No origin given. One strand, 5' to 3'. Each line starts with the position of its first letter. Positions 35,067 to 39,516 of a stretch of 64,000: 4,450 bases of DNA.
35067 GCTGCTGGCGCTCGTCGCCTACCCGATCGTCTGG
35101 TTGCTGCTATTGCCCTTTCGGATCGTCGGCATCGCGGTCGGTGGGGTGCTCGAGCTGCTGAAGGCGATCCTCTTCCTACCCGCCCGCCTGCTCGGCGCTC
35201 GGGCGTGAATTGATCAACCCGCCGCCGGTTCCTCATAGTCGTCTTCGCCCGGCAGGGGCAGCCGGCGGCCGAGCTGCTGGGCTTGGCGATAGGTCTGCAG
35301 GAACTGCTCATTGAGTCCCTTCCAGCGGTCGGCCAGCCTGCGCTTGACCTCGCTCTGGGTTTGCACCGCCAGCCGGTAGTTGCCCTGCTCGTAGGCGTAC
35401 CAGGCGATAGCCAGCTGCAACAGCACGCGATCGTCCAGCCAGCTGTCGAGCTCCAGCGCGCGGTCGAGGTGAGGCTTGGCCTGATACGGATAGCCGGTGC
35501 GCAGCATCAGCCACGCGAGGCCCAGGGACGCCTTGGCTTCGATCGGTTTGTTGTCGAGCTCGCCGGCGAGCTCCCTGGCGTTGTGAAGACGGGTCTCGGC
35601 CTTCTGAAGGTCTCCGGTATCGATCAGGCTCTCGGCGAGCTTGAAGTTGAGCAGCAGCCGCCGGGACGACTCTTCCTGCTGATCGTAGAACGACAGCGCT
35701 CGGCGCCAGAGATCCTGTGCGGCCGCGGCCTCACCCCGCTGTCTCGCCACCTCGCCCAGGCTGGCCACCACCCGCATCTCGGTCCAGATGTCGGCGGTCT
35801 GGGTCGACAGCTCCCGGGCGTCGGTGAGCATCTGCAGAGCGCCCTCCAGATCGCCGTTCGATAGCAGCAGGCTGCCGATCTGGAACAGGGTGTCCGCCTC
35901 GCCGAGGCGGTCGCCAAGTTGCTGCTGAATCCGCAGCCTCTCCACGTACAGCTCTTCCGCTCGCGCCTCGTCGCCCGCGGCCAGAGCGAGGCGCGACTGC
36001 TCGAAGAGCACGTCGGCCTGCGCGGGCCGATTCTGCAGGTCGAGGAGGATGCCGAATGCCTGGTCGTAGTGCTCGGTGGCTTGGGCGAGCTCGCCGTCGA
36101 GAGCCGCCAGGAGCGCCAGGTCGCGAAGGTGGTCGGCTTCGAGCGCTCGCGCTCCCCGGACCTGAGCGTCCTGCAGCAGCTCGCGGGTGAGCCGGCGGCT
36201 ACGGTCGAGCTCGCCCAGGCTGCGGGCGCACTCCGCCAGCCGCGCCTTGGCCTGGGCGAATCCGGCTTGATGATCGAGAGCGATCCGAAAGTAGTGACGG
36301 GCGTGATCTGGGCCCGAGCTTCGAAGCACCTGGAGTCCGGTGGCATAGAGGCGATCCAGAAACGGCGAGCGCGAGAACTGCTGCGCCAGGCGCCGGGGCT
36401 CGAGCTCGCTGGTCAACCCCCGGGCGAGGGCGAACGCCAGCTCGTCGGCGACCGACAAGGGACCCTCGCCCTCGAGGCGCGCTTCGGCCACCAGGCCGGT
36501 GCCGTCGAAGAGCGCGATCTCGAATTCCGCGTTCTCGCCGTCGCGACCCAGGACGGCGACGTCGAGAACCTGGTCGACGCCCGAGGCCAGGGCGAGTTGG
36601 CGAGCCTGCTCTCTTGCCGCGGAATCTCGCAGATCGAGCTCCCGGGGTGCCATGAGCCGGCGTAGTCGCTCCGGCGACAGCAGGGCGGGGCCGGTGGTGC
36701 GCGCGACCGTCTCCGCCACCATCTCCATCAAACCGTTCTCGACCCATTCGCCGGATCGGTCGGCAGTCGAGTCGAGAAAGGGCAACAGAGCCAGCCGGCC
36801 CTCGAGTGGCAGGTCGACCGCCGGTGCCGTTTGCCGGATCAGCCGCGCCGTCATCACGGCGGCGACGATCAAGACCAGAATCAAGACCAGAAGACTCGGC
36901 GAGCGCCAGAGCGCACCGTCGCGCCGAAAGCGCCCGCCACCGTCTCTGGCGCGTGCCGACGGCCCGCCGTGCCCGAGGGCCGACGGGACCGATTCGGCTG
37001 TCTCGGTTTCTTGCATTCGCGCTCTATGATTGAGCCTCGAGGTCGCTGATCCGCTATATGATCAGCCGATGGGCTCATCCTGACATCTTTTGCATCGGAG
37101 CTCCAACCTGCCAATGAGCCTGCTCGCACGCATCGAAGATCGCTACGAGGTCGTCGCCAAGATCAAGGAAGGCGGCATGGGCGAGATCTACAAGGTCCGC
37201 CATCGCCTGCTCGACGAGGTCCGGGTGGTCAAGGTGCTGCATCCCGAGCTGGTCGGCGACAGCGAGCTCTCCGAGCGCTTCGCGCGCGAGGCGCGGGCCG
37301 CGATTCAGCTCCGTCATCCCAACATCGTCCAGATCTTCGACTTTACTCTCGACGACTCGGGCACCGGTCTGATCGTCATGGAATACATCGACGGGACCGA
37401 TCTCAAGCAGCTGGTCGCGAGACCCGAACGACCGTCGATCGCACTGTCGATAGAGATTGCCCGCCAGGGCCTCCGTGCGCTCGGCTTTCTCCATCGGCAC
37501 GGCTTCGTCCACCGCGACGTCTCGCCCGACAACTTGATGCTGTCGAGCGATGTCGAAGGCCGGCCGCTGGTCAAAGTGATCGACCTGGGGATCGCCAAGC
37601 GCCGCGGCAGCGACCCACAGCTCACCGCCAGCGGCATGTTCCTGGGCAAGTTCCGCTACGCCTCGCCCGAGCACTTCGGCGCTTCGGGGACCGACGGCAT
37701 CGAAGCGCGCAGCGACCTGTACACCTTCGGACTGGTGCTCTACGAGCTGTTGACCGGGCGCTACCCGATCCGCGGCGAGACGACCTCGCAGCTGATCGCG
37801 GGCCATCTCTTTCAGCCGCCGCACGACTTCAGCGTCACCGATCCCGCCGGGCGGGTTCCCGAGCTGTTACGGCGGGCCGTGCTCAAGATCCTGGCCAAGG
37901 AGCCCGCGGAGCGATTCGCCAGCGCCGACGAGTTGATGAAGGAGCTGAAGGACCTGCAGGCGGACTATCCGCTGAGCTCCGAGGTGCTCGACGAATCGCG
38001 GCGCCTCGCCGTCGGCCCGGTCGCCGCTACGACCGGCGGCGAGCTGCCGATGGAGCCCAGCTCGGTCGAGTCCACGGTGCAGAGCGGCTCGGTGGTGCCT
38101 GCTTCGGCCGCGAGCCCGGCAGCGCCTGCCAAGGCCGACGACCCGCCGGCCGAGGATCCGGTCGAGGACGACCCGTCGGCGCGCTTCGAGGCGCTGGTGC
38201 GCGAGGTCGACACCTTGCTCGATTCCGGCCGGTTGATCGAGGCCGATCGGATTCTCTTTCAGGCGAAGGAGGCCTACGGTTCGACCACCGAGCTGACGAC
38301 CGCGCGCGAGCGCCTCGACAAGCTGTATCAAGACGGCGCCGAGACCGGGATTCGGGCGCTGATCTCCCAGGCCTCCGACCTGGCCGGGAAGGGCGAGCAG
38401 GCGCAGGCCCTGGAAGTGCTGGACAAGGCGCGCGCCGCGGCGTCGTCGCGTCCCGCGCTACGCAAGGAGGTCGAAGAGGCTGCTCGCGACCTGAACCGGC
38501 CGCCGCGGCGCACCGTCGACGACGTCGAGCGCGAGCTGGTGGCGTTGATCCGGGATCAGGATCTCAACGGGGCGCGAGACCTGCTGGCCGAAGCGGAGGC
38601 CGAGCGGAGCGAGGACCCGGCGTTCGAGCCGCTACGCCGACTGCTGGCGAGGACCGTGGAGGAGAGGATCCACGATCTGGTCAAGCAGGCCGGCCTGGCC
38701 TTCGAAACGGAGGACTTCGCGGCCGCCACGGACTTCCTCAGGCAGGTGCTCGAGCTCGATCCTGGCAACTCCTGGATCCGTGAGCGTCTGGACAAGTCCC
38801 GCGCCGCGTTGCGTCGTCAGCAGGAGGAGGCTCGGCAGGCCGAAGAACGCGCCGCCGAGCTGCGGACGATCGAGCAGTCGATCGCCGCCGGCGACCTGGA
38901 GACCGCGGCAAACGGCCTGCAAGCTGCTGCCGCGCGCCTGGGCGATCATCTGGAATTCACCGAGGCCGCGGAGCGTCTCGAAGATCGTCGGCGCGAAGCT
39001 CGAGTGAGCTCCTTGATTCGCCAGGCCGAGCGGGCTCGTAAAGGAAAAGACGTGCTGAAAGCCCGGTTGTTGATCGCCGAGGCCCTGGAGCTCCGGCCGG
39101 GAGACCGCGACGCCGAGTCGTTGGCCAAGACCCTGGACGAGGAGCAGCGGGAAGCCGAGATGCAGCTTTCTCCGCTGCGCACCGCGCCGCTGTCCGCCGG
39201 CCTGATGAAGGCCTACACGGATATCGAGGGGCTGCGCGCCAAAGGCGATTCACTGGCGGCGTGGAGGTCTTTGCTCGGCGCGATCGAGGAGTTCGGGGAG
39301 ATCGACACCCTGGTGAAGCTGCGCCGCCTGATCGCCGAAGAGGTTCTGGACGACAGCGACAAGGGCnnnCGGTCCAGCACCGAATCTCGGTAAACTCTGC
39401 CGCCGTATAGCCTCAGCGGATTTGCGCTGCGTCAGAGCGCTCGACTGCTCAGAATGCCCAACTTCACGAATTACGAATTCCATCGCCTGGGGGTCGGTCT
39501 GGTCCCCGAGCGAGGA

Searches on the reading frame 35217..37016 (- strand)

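Call 37: search_protein_families(library=pfam, proteins=[window:35217-37016:-], max_evalue=0.001)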
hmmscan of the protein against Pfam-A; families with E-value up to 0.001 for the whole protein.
window:35217-37016:- (600 aa): 8 families
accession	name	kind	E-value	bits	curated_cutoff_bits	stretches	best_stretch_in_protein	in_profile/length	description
PF13424.12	TPR_12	-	1.9e-17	63.7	30.1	2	456-523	6-74/77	Tetratricopeptide repeat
PF07719.23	TPR_2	-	2.1e-09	37.2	27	0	495-524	2-31/34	Tetratricopeptide repeat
PF17874.7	TPR_MalT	-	7e-08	32.5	45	1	412-533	38-161/336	MalT-like TPR region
PF13432.12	TPR_16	-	1.5e-06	29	32.7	0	227-281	4-58/65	Tetratricopeptide repeat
PF14559.12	TPR_19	-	2.2e-06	28.3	25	0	238-286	9-57/68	Tetratricopeptide repeat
PF13428.12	TPR_14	-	2.9e-05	24.8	23.5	0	496-537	3-43/44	Tetratricopeptide repeat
PF14938.12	SNAP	-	5.9e-05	23.1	25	0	351-475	52-176/282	Soluble NSF attachment protein, SNAP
PF00515.34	TPR_1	-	0.00015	21.9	27.8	0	374-402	1-29/34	Tetratricopeptide repeat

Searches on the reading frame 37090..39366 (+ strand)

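Call 37: search_protein_families(library=pfam, proteins=[window:37090-39366:+], max_evalue=0.001)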
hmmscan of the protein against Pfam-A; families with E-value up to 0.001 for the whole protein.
window:37090-39366:+ (759 aa): 4 families
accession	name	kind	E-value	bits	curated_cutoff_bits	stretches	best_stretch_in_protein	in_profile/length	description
PF00069.31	Pkinase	-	1.5e-36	126.6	31.7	1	19-283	1-258/263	Protein kinase domain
PF07714.23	PK_Tyr_Ser-Thr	-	1.8e-26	93.4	23.1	1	22-236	4-214/258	Protein tyrosine and serine/threonine kinase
PF03109.22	ABC1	-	0.00018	21.2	22.9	1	61-172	117-217/244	ABC1 atypical kinase-like domain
PF17667.7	Pkinase_fungal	-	0.00073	18.8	24.1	0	128-173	296-343/387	Fungal protein kinase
